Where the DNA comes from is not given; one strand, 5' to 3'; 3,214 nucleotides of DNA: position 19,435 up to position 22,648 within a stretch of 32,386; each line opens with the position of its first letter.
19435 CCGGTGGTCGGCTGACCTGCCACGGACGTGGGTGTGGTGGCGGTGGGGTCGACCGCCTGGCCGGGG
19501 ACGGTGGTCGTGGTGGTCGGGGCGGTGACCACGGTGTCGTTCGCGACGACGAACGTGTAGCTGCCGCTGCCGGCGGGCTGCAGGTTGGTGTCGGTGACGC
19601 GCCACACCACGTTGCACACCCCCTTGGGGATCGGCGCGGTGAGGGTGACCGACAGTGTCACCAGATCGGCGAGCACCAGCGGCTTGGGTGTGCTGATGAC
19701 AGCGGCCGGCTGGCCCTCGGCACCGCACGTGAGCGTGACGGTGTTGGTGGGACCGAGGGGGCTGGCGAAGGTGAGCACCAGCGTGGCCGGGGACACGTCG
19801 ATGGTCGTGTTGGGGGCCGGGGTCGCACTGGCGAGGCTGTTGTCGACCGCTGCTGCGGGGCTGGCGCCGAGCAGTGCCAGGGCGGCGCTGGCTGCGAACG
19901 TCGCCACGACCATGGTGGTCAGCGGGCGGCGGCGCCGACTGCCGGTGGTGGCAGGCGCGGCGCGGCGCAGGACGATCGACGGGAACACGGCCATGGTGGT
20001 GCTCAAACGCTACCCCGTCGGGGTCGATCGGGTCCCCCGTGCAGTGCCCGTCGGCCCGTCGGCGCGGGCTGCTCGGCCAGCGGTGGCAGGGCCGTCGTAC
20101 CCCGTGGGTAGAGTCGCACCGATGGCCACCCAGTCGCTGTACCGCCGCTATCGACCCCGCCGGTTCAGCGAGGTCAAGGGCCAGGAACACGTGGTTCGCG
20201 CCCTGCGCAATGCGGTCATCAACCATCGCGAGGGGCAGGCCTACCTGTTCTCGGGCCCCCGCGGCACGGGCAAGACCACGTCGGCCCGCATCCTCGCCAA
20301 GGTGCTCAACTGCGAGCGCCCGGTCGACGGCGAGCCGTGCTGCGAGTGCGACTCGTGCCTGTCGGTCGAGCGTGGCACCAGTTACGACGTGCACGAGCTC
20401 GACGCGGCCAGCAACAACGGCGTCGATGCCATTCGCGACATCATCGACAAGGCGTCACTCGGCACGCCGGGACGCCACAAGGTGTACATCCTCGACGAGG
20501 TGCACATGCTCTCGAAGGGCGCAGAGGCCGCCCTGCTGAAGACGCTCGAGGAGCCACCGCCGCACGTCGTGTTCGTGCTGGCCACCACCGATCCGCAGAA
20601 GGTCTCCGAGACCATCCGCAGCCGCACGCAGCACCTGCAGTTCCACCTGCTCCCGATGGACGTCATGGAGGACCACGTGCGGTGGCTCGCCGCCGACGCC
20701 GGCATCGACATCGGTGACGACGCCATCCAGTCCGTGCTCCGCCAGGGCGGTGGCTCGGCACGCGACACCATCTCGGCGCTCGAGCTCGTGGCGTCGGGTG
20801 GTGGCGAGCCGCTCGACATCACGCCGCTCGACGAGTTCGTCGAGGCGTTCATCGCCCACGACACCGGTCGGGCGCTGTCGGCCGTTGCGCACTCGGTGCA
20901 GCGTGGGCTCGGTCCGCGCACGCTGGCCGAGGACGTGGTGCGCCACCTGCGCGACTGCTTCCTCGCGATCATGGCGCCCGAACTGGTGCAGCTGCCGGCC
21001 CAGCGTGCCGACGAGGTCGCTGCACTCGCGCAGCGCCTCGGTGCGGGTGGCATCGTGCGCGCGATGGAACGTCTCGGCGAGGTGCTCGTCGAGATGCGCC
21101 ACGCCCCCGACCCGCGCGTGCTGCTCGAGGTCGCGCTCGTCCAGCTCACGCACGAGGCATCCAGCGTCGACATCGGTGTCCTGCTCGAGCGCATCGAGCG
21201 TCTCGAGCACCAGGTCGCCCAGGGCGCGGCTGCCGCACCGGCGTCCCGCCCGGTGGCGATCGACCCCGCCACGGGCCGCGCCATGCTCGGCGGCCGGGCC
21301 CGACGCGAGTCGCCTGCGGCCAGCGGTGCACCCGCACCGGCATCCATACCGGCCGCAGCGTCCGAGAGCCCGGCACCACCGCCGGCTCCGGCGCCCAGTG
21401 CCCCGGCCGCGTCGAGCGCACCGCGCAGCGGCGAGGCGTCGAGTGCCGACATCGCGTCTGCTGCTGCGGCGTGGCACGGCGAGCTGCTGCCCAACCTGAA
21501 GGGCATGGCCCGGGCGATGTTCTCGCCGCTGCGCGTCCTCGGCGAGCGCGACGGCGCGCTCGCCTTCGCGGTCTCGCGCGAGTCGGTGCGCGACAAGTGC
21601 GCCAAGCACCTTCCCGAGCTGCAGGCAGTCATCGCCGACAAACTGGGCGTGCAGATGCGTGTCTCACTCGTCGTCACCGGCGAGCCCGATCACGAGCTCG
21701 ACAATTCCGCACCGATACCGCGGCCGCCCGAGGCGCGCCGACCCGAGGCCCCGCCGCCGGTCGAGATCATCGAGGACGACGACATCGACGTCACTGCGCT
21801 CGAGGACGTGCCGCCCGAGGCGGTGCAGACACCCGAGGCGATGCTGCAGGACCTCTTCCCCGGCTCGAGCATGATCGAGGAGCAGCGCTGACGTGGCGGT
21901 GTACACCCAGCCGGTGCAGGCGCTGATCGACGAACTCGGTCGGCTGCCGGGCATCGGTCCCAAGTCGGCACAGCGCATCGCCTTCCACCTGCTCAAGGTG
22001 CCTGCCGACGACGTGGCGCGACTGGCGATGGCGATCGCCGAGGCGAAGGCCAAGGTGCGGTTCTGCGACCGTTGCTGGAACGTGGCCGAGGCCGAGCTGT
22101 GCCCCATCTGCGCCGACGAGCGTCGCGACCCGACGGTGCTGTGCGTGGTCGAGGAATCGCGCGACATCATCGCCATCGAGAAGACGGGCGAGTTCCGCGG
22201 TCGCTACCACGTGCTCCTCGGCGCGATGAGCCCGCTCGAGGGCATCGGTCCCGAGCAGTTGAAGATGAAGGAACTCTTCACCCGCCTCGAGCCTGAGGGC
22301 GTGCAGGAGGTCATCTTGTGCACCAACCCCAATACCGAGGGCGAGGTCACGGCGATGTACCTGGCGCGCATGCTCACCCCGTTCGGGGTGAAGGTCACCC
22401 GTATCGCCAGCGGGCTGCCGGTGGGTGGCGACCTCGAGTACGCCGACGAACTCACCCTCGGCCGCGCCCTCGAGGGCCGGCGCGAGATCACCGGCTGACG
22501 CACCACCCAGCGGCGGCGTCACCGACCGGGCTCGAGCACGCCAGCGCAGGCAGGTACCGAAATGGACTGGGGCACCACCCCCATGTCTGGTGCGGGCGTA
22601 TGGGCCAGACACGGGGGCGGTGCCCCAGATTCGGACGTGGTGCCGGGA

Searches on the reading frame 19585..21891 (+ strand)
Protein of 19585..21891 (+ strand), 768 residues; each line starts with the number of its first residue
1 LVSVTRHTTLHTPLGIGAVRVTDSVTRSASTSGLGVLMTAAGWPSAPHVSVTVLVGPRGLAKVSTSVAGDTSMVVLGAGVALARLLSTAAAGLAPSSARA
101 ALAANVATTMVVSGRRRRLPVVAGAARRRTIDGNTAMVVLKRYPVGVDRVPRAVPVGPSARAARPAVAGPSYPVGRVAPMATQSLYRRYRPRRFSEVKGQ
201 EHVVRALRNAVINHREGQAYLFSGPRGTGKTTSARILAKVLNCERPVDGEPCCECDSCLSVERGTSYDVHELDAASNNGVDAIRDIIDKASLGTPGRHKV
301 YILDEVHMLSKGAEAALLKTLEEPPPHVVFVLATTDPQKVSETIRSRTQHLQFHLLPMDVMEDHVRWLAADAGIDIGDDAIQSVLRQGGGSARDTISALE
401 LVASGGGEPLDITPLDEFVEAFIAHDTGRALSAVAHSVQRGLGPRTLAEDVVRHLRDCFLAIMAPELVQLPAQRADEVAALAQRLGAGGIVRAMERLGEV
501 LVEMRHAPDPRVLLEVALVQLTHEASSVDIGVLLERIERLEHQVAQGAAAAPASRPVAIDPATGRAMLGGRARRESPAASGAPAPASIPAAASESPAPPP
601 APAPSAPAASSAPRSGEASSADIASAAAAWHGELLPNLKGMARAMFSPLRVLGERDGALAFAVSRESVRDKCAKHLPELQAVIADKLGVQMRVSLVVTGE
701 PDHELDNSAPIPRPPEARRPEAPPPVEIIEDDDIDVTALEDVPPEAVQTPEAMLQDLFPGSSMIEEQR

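Call 9: search_protein_families(library=pfam, proteins=[window:19585-21891:+])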
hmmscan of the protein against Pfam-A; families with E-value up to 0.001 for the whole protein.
window:19585-21891:+ (768 aa): 8 families
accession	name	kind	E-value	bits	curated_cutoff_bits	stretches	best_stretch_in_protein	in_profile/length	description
PF13177.12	DNA_pol3_delta2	-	1.2e-38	133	27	1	199-354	1-158/161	DNA polymerase III, delta subunit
PF00004.35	AAA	-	2.7e-12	47.7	21.2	1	221-350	2-125/131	ATPase family associated with various cellular activities (AAA)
PF12169.13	DNA_pol3_gamma3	-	3.7e-07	30.5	24.4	1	418-530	21-136/143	DNA polymerase III subunits gamma and tau domain III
PF05496.18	RuvB_N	-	1.3e-06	28.7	27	0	190-251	2-67/159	Holliday junction DNA helicase RuvB P-loop domain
PF13173.12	AAA_14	-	1.3e-05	25.7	27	1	218-362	3-127/129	AAA domain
PF13401.12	AAA_22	-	0.00016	22.4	27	0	217-322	5-109/130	AAA domain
PF13191.12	AAA_16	-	0.00047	21.1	32.6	0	197-244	2-51/167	AAA ATPase domain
PF13604.12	AAA_30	-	0.00054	20.2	27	0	216-331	17-122/191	AAA domain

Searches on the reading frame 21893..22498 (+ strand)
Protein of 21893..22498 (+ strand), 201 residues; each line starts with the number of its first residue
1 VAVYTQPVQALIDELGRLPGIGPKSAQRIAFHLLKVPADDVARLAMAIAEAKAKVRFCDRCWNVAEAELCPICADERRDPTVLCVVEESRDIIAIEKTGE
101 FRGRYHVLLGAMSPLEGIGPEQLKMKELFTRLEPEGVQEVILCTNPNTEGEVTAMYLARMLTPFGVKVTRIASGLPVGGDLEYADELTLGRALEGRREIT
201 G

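Call 9: search_protein_families(library=pfam, proteins=[window:21893-22498:+])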
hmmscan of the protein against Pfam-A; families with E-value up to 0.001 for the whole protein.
window:21893-22498:+ (201 aa): 6 families
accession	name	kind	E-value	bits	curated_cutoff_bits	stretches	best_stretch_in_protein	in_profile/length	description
PF13662.12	Toprim_4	-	1.4e-26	93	25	1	82-172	2-85/85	Toprim domain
PF21176.3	RecR_HhH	-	2.8e-19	69.1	27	1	8-51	1-44/45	RecR, helix-hairpin-helix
PF21175.2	RecR_C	-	1e-13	50.8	22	1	174-197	1-24/24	RecR, C-terminal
PF01751.28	Toprim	-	1.3e-12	48.1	23.1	1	82-170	1-95/96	Toprim domain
PF02132.21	RecR_ZnF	-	1.3e-08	34.8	22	1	55-75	1-21/21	RecR, Cys4-zinc finger domain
PF00633.29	HHH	-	2.5e-05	24.3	24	1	9-29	7-27/30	Helix-hairpin-helix motif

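Call 10: find_related_loci(query=window:21893-22498:+, collection=genome_contigs, flank=3000)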
Query window:21893-22498:+ (201 aa) in genome_contigs; peptide patterns used: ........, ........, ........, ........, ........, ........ (x = any residue, [..] = any of these).
600 stretches matched a pattern (row limit reached: there are more); 600 encode a relative of the query (tblastn E <= 1e-3); the best 80 are kept; 80 distinct loci.
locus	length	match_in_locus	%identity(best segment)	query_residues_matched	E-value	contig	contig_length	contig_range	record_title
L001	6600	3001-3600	82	2-201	5e-112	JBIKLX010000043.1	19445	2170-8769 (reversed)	MAG: Ilumatobacteraceae bacterium isolate ME2014-08-28_3300035662_group5_bin23 Rohwer_bin102_scaffold_2052_c1, whole gen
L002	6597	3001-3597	83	1-199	1e-111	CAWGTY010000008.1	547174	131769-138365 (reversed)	MAG: uncultured Acidimicrobiaceae bacterium isolate MFD09779.bin.1.277 genome assembly, contig: contig_37225, whole geno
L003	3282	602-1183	83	4-197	1e-111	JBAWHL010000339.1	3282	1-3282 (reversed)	MAG: Ilumatobacteraceae bacterium isolate MFD05384_ilm_asm_bin13 k127_259055, whole genome shotgun sequence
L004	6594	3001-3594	78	2-199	8e-107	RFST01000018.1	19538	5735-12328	MAG: Actinomycetota bacterium isolate WB4_4_347 contig_100_17, whole genome shotgun sequence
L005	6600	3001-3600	77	2-201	2e-105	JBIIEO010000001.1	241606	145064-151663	MAG: Ilumatobacteraceae bacterium isolate ME2000-10-10pf_3300042337_group1_bin21 Rohwer_bin79_scaffold_20_c1, whole geno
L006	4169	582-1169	82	4-199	3e-102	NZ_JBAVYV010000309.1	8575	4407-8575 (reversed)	MAG: Ilumatobacter sp. isolate MFD04454_ilm_asm_bin2 k127_54503, whole genome shotgun sequence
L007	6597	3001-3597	76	1-199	2e-101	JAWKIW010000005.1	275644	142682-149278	MAG: Acidimicrobiales bacterium isolate ABC2.103 ABC2.103.fa-5, whole genome shotgun sequence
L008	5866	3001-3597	74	2-200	3e-101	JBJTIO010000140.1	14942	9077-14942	MAG: Actinomycetota bacterium isolate samp_4312_semibin_266 samp_4312_1138370, whole genome shotgun sequence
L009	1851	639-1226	80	4-199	1e-105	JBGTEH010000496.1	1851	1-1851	MAG: Ilumatobacteraceae bacterium isolate JTS-RE162 k141_11725793, whole genome shotgun sequence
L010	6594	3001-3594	72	2-199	3e-98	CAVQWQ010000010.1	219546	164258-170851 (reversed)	MAG: uncultured Actinomycetes bacterium isolate MFD01872.bin.2.262 genome assembly, contig: contig_136645, whole genome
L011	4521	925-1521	73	1-199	2e-97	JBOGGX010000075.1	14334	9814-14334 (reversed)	MAG: Acidimicrobiales bacterium isolate M3-S_metabat2.bin.245_sub k127_40821, whole genome shotgun sequence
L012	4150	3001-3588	72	4-199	2e-97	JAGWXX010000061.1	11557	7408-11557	MAG: Acidobacteria bacterium isolate REEB477 contig-150_10274, whole genome shotgun sequence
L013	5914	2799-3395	71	3-201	2e-96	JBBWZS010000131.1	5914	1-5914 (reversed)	MAG: Acidimicrobiaceae bacterium isolate Holy_71 scaffold_8205210, whole genome shotgun sequence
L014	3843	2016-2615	73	3-199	4e-97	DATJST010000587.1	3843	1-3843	MAG TPA_asm: Acidimicrobiales bacterium isolate SMAG_U15000 k141_264164, whole genome shotgun sequence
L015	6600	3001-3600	71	2-201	1e-95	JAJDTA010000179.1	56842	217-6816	MAG: Acidimicrobiia bacterium isolate jk18x11bins.4 k141_1102174, whole genome shotgun sequence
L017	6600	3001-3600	70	2-201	9e-95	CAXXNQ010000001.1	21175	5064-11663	MAG: Acidimicrobiales bacterium isolate b2754c8c-b586-4d69-863e-0c5c3858fa40 genome assembly, contig: contig_1, whole ge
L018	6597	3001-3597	70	1-199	3e-94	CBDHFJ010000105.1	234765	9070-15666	MAG: Acidimicrobiales bacterium isolate e8aadc22-aadd-464e-86f0-3648bb968b02 genome assembly, contig: contig_105, whole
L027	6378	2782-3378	68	3-201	2e-92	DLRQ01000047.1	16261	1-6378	MAG TPA_asm: Candidatus Microthrix sp. UBA7884 UBA7884_contig_14672, whole genome shotgun sequence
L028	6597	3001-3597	66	1-199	8e-92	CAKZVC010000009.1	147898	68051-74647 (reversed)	MAG: uncultured Acidimicrobiales bacterium isolate L4_Bin_MAXBIN__068_sub_1 genome assembly, contig: c_000001662568, who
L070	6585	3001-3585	68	4-197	6e-86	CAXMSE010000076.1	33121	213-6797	MAG: uncultured Gammaproteobacteria bacterium isolate 07C-BC-St07_bin.28.orig genome assembly, contig: k141_1491186, who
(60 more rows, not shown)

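Call 60: find_encoding_contigs(protein=window:21893-22498:+, flank=1500, max_places=6)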
Protein window:21893-22498:+ (201 aa): 1 contig read that carries it; 1 place shown.
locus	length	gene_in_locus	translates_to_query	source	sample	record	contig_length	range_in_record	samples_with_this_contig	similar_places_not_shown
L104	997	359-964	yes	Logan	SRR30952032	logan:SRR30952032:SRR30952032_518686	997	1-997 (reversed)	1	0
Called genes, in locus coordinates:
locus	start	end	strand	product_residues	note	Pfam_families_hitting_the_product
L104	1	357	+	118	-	?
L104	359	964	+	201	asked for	PF00633:HHH (faint), PF21176:RecR_HhH, PF02132:RecR_ZnF, PF01751:Toprim, PF13662:Toprim_4, PF21175:RecR_C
